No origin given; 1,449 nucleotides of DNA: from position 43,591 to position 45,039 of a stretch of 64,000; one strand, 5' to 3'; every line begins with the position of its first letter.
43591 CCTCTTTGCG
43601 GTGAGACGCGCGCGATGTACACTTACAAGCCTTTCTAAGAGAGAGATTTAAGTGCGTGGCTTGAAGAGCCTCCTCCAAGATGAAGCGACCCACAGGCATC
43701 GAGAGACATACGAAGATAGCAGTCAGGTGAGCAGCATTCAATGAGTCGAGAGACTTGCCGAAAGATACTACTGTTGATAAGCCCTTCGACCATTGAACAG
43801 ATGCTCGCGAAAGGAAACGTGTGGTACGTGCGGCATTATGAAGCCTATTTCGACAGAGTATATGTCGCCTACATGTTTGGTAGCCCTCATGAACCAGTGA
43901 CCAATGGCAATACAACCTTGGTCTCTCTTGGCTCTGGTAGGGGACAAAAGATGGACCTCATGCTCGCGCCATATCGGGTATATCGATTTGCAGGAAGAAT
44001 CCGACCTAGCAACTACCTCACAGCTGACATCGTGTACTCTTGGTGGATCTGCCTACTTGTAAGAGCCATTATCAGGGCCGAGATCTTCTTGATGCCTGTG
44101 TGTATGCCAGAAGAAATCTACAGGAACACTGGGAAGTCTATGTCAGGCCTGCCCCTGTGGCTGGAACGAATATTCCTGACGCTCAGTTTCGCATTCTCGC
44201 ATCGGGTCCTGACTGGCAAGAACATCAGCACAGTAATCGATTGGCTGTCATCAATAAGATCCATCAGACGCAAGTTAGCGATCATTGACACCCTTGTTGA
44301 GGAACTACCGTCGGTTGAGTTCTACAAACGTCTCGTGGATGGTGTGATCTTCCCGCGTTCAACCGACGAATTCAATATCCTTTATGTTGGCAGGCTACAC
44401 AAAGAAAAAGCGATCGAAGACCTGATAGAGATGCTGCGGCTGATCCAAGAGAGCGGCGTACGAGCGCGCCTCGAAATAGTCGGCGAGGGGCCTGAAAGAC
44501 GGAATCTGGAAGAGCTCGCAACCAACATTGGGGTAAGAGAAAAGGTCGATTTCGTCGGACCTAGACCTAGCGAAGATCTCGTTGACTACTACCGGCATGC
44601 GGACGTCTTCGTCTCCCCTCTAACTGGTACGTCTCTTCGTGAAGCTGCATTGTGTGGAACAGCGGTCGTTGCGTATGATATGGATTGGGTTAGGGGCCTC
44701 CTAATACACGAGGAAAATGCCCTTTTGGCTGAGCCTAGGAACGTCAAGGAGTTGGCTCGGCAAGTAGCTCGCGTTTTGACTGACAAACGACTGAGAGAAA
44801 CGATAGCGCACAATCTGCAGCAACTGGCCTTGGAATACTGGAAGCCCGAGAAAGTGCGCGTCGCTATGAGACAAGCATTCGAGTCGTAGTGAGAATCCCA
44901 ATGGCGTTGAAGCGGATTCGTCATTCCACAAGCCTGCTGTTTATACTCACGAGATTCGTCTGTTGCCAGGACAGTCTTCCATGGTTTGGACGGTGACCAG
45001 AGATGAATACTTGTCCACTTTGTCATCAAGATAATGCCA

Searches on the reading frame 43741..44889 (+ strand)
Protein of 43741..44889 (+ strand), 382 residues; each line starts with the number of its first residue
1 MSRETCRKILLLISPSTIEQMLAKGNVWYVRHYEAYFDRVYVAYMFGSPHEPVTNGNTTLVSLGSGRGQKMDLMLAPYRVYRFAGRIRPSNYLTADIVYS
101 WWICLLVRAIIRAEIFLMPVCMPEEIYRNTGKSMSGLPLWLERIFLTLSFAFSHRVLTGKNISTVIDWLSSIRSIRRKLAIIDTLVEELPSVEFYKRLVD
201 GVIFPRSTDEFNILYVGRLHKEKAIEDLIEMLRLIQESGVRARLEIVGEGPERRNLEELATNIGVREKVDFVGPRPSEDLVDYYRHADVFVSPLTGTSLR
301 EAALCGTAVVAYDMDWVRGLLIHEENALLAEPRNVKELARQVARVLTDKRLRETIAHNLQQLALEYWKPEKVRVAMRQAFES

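Call 52: search_protein_families(library=pfam, max_evalue=0.01, proteins=[window:43741-44889:+])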
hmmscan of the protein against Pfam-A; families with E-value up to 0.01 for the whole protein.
window:43741-44889:+ (382 aa): 3 families
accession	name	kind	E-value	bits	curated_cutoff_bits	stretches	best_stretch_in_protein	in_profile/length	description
PF00534.26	Glycos_transf_1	-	3.2e-34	118.4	26.4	1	207-358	12-168/172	Glycosyl transferases group 1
PF13692.12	Glyco_trans_1_4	-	1.3e-28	100.5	27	1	211-348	2-142/142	Glycosyl transferases group 1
PF13524.12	Glyco_trans_1_2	-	2.2e-08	34.6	25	1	240-369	13-135/144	Glycosyl transferase-like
